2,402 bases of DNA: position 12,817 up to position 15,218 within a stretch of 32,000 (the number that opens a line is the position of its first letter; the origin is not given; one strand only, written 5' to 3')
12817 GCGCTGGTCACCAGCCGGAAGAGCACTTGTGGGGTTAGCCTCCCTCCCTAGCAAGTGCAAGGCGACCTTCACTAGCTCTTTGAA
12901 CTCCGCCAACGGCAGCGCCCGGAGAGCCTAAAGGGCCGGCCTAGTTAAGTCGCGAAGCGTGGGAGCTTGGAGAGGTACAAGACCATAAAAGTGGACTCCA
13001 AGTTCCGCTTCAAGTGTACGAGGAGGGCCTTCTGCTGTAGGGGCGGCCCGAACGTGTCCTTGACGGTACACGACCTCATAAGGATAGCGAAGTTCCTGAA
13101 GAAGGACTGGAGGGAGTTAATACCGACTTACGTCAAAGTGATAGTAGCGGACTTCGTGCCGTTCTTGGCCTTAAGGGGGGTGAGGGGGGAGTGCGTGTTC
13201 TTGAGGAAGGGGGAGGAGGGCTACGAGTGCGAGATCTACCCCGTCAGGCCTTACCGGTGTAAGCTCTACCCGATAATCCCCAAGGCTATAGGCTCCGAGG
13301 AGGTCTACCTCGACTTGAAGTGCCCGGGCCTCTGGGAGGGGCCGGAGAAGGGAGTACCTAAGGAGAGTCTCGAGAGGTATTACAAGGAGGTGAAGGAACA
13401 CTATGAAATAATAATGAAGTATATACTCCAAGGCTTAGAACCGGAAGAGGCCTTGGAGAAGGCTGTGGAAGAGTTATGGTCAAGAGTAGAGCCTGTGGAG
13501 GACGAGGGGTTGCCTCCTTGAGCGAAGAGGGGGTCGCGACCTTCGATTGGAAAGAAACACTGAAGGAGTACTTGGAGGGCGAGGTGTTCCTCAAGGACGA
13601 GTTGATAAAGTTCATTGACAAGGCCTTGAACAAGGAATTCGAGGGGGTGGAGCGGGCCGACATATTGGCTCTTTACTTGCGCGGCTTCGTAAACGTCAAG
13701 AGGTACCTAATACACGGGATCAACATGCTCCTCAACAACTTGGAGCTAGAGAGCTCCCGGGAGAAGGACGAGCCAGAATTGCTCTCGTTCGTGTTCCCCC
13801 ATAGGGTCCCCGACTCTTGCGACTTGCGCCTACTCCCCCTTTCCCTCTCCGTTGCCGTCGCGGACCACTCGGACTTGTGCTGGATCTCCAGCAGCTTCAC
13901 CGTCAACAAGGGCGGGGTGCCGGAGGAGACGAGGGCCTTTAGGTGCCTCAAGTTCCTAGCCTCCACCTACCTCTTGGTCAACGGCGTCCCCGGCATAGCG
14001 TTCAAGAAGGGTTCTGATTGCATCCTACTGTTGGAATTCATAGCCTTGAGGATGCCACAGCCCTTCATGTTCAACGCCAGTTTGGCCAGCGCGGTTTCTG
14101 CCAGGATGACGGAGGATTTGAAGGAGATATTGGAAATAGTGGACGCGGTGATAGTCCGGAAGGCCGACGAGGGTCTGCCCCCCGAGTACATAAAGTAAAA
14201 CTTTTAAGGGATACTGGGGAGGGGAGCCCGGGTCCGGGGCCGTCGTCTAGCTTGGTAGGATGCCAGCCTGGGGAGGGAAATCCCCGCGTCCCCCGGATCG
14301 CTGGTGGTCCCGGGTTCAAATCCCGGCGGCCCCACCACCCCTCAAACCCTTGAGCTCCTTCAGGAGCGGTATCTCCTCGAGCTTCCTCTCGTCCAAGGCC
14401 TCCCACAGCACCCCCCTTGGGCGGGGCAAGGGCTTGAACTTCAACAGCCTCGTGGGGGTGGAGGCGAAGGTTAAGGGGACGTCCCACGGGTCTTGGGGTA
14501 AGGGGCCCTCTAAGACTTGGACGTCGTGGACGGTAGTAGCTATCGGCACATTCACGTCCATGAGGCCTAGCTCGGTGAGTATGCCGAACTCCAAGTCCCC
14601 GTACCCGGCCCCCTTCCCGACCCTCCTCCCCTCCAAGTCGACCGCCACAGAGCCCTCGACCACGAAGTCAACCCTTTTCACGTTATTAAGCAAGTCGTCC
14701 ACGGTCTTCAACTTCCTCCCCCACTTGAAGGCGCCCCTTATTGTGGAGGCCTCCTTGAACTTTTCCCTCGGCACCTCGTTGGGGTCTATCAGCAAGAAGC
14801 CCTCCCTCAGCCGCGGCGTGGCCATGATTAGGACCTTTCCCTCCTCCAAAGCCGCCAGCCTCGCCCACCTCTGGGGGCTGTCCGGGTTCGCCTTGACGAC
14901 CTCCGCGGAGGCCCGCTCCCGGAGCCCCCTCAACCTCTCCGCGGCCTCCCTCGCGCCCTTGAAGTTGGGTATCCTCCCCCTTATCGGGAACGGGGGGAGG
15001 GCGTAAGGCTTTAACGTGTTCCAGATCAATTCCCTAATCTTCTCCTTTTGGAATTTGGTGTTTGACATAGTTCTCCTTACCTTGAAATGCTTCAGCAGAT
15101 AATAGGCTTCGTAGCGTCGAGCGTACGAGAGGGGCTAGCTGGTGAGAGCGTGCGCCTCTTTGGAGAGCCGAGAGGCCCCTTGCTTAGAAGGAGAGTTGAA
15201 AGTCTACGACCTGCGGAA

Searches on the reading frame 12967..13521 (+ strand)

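Call 69: search_protein_families(library=pfam, proteins=[window:12967-13521:+], max_evalue=0.001)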
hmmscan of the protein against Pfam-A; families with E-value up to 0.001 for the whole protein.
window:12967-13521:+ (184 aa): 1 family
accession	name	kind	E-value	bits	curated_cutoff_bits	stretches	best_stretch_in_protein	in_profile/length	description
PF03692.20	CxxCxxCC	-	5e-08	34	23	1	16-104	1-72/85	Putative zinc- or iron-chelating domain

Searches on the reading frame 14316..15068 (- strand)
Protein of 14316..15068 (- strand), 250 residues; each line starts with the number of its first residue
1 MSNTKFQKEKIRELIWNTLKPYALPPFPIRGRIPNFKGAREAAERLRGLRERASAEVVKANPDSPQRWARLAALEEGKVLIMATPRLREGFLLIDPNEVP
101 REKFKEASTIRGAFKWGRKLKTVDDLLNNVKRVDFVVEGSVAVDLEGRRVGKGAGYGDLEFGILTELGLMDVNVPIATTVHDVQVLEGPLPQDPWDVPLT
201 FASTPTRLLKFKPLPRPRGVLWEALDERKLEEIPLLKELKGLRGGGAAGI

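Call 69: search_protein_families(library=pfam, proteins=[window:14316-15068:-], max_evalue=0.001)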
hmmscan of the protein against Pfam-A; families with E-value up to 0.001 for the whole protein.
window:14316-15068:- (250 aa): 1 family
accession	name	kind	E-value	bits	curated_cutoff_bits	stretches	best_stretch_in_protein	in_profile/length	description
PF01812.26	5-FTHF_cyc-lig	-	5e-24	85.7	27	1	22-205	20-186/186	5-formyltetrahydrofolate cyclo-ligase family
